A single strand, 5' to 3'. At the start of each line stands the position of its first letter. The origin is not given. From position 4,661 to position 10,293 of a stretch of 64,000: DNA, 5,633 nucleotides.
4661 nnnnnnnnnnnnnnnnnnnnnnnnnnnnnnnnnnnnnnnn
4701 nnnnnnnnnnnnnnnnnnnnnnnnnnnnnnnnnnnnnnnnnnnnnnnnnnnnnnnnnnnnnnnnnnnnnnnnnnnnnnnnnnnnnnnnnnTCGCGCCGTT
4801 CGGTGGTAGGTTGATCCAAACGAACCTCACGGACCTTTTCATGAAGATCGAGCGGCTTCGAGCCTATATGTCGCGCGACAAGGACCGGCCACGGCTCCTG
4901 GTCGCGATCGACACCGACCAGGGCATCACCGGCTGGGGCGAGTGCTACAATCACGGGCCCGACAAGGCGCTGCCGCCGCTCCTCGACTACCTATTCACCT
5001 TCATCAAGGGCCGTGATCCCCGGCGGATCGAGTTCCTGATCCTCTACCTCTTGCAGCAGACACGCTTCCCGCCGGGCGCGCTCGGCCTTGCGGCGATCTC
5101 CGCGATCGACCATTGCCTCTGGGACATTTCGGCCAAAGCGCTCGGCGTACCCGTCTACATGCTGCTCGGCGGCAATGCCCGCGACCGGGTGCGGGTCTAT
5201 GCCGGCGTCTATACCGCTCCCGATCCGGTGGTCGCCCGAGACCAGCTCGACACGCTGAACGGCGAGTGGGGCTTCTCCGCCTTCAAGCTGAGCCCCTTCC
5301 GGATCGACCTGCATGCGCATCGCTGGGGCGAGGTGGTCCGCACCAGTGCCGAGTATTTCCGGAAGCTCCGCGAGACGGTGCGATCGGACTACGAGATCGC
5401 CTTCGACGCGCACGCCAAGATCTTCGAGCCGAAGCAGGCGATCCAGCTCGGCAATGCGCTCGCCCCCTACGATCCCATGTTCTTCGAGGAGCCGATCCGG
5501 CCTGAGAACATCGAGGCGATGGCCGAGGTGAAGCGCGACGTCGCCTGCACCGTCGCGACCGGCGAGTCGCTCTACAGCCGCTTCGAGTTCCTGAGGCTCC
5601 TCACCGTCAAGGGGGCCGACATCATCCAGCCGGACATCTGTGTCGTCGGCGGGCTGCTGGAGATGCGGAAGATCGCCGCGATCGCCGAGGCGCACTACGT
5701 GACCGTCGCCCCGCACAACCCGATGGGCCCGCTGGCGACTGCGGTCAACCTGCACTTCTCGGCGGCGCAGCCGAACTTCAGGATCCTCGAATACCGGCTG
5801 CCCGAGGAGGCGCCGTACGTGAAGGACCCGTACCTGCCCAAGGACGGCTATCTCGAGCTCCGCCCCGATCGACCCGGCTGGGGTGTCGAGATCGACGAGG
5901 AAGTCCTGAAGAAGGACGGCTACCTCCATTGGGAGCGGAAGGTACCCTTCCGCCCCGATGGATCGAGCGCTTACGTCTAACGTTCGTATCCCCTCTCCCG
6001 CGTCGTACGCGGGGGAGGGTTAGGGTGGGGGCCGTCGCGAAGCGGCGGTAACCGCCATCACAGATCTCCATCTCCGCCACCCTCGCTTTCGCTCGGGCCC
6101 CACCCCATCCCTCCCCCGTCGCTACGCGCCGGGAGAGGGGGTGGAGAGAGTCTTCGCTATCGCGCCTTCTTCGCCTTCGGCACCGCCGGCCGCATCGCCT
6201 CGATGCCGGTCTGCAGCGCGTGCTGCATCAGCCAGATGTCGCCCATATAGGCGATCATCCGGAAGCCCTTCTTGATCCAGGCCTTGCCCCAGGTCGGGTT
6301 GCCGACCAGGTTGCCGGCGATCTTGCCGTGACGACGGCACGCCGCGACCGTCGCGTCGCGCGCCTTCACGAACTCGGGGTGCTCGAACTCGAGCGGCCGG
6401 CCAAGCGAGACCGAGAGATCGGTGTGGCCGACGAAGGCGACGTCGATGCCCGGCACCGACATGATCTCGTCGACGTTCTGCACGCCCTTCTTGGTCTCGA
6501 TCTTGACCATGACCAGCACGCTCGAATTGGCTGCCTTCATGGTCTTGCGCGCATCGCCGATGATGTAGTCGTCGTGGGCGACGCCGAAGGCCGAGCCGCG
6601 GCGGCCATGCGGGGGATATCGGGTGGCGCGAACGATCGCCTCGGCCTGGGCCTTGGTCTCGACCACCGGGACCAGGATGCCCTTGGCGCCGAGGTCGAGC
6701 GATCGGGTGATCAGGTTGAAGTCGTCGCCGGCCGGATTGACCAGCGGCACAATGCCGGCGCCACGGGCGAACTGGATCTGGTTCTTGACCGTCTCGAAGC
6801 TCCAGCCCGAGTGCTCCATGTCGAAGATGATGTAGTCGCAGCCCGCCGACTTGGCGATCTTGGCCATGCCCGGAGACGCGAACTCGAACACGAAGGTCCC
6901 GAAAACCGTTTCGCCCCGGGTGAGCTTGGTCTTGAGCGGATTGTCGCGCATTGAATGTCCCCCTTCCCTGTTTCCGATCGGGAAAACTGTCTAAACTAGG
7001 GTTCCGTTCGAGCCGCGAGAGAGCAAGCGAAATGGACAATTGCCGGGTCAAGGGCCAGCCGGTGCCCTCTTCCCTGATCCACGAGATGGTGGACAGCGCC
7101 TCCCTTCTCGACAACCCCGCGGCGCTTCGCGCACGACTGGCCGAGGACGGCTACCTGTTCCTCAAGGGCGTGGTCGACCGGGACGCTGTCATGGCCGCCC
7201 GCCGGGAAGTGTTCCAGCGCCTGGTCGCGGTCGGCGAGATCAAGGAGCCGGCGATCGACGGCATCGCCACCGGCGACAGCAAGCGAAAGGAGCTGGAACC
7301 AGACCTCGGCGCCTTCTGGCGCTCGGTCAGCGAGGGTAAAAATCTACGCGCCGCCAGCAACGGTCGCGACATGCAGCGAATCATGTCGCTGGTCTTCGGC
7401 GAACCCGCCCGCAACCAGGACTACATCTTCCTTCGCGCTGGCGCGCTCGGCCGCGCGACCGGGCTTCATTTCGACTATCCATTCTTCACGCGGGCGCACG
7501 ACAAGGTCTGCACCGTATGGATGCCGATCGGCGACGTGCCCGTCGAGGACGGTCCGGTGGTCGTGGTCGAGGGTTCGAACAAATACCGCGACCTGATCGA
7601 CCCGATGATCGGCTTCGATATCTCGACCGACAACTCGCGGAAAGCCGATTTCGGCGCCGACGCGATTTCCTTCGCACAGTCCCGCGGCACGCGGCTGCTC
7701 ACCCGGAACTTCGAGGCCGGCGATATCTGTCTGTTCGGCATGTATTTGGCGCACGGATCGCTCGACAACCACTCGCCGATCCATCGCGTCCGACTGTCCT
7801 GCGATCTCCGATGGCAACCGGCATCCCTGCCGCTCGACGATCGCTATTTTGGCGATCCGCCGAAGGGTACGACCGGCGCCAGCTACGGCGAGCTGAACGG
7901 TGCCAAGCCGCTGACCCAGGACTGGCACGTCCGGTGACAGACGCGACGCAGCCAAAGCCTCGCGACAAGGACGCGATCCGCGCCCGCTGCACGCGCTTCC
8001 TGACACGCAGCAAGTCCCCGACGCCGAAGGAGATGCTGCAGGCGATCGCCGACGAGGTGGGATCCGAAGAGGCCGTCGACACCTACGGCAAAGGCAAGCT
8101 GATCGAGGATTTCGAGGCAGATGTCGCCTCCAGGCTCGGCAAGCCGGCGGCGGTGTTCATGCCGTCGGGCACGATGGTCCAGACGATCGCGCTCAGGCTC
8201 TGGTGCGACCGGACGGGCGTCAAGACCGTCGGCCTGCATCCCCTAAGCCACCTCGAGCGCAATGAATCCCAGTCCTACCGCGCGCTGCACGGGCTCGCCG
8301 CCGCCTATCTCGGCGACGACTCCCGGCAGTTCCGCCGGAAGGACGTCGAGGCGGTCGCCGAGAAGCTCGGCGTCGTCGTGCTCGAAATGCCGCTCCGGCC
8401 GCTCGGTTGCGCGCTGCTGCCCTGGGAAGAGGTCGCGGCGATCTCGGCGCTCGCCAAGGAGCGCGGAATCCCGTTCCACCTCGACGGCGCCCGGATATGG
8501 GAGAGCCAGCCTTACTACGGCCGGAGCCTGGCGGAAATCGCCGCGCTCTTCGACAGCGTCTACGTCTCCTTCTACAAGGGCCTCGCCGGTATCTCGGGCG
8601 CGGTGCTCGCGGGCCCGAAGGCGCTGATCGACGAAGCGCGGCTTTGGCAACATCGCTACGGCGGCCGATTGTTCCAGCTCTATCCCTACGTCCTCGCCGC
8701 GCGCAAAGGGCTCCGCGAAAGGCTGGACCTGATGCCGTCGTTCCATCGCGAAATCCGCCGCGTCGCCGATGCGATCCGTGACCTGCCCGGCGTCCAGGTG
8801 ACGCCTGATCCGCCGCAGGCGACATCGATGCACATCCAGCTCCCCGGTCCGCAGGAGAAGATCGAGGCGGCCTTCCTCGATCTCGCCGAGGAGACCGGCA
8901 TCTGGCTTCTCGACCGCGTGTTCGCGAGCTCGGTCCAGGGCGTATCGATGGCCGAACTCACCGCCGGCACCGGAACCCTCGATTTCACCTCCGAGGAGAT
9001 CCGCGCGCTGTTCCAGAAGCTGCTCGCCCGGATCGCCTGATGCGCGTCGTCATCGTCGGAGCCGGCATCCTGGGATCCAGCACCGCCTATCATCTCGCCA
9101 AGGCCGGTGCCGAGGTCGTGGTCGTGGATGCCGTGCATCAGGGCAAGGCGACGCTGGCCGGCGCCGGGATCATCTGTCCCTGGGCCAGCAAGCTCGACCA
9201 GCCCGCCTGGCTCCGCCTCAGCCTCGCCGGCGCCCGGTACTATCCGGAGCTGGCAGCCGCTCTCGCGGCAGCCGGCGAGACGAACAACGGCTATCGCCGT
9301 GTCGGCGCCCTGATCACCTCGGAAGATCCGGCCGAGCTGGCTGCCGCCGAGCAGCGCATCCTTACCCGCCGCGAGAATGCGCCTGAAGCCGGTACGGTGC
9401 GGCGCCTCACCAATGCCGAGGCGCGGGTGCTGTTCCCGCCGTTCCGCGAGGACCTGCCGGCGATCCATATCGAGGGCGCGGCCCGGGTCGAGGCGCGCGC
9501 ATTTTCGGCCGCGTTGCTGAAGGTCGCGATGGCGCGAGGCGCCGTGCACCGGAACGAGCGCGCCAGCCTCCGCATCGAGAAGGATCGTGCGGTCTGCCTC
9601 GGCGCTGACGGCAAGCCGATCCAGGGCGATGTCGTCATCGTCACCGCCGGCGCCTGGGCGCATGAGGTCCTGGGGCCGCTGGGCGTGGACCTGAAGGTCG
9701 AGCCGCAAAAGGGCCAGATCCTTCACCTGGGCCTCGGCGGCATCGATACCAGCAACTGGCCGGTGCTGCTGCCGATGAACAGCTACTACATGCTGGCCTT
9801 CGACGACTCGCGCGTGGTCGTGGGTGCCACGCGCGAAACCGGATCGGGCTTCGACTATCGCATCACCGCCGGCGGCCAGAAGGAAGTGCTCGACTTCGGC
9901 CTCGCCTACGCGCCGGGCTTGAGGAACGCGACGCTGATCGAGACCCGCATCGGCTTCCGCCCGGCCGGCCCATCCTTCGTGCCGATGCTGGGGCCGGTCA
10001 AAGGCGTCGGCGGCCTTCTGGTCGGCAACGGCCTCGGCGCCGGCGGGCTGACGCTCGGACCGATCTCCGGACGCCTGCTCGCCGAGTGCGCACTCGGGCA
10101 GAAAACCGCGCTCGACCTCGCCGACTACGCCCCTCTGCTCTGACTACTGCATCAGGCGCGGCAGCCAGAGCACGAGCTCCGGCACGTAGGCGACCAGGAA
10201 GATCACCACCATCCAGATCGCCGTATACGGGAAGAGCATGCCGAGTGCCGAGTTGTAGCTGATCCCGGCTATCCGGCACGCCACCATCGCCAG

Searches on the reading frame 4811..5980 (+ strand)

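Call 17: search_protein_families(library=pfam, proteins=[window:4811-5980:+], max_evalue=0.0001)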
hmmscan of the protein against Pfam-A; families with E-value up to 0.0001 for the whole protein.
window:4811-5980:+ (389 aa): 2 families
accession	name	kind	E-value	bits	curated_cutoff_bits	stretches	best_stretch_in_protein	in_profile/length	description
PF13378.12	MR_MLE_C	-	3.4e-58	197.4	29.4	1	151-365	11-219/219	Enolase C-terminal domain-like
PF02746.21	MR_MLE_N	-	1.1e-14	55.1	22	1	27-120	27-117/117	Mandelate racemase / muconate lactonizing enzyme, N-terminal domain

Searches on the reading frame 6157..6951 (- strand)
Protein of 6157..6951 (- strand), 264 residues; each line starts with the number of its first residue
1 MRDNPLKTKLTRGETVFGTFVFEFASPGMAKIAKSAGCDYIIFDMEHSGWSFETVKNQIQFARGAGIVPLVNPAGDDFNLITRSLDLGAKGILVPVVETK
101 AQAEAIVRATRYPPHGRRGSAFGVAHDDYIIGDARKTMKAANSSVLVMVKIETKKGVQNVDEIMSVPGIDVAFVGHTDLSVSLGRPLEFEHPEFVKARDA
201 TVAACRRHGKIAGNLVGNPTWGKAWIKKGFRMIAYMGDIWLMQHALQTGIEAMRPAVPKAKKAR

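Call 17: search_protein_families(library=pfam, proteins=[window:6157-6951:-], max_evalue=0.0001)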
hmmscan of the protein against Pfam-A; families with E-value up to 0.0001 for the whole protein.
window:6157-6951:- (264 aa): 2 families
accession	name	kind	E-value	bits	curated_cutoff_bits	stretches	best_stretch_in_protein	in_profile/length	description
PF03328.21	HpcH_HpaI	-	1.7e-36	126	25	1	25-235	9-211/221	HpcH/HpaI aldolase/citrate lyase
PF00224.27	PK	-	6.6e-05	22.6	30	1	132-210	205-275/328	Pyruvate kinase, barrel domain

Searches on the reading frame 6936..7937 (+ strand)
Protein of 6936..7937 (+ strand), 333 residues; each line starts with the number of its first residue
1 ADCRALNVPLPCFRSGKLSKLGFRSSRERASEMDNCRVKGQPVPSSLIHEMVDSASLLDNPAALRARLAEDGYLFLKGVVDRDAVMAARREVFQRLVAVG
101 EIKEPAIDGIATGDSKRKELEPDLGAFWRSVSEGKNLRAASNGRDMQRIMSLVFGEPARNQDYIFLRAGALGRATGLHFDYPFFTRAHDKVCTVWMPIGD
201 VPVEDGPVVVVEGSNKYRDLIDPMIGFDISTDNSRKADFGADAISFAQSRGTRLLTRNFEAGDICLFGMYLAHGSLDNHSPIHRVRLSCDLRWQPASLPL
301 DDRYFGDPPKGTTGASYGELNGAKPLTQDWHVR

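Call 53: search_protein_families(library=pfam, proteins=[window:6936-7937:+], max_evalue=0.001)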
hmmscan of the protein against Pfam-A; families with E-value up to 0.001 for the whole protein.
window:6936-7937:+ (333 aa): 1 family
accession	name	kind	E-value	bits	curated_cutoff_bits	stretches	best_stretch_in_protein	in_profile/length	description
PF05721.19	PhyH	-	2.5e-15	57.8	22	1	70-284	3-211/213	Phytanoyl-CoA dioxygenase (PhyH)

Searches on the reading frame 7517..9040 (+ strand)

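Call 17: search_protein_families(library=pfam, proteins=[window:7517-9040:+], max_evalue=0.0001)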
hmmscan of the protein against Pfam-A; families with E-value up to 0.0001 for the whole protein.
window:7517-9040:+ (507 aa): 1 family
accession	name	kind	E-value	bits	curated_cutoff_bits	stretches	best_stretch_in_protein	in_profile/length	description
PF01212.27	Beta_elim_lyase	-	1.1e-35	123.8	27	1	168-432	10-277/288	Beta-eliminating lyase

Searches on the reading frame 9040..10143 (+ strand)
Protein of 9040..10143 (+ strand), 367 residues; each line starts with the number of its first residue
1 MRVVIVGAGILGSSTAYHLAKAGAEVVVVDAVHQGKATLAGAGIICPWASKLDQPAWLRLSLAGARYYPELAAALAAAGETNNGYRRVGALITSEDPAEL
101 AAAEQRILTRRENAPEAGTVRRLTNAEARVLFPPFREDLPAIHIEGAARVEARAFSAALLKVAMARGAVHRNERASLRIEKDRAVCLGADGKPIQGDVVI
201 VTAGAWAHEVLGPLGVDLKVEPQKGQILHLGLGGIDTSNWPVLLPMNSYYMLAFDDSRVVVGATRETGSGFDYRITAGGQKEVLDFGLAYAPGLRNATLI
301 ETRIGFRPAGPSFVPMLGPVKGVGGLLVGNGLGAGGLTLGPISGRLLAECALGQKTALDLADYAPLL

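Call 17: search_protein_families(library=pfam, proteins=[window:9040-10143:+], max_evalue=0.0001)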
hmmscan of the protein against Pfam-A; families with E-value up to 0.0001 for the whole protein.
window:9040-10143:+ (367 aa): 2 families
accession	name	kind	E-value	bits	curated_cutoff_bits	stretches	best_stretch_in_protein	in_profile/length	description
PF01266.30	DAO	-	2.9e-53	182.1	27.9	1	2-349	1-352/353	FAD dependent oxidoreductase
PF13450.12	NAD_binding_8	-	7.4e-06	26.6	21.9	1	5-31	1-27/68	NAD(P)-binding Rossmann-like domain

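Call 50: search_protein_families(library=ncbifam, proteins=[window:9040-10143:+], max_evalue=0.00001)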
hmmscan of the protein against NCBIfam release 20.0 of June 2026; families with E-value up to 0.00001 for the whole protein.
window:9040-10143:+ (367 aa): 11 families
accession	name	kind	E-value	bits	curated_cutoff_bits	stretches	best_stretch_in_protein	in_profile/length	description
TIGR02352.1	thiamin_ThiO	equivalog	6.2e-51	173.5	250.8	1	3-350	1-346/351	glycine oxidase ThiO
NF001933.0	PRK00711.1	subfamily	2e-25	89.7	383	2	71-364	118-412/429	D-amino acid dehydrogenase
NF002480.1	PRK01747.1-1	equivalog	5.5e-18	64.7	540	1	2-350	250-616/645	bifunctional tRNA (5-methylaminomethyl-2-thiouridine)(34)-methyltransferase MnmC2/FAD-dependent 5-carboxymethylaminomethyl-2-thiouridine(34)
NF040813.1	pro_dh_Thprot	equivalog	1.5e-16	60.5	600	1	3-45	2-44/362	D-proline dehydrogenase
TIGR03197.1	MnmC_Cterm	equivalog_domain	4.5e-16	58.9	174.2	1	3-320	2-316/400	FAD-dependent 5-carboxymethylaminomethyl-2-thiouridine(34) oxidoreductase MnmC1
TIGR01377.1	soxA_mon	subfamily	6.4e-15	54.8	479.65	0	158-225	150-218/381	amino oxidase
TIGR03364.1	HpnW_proposed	hypoth_equivalog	1.3e-12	47.5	285.1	1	2-205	2-195/365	TIGR03364 family FAD-dependent oxidoreductase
NF008425.0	PRK11259.1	equivalog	1.8e-11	43.6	257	1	3-223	7-221/377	N-methyl-L-tryptophan oxidase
TIGR02032.1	GG-red-SF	subfamily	4.2e-09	36.5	158.8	1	3-48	3-47/297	geranylgeranyl reductase family protein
NF002481.1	PRK01747.1-2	equivalog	1.4e-07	30.8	600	0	3-34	241-272/611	bifunctional tRNA (5-methylaminomethyl-2-thiouridine)(34)-methyltransferase MnmC2/FAD-dependent 5-carboxymethylaminomethyl-2-thiouridine(34)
NF009074.0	PRK12409.1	equivalog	1.4e-06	27.7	494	0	2-31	3-32/410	D-amino acid dehydrogenase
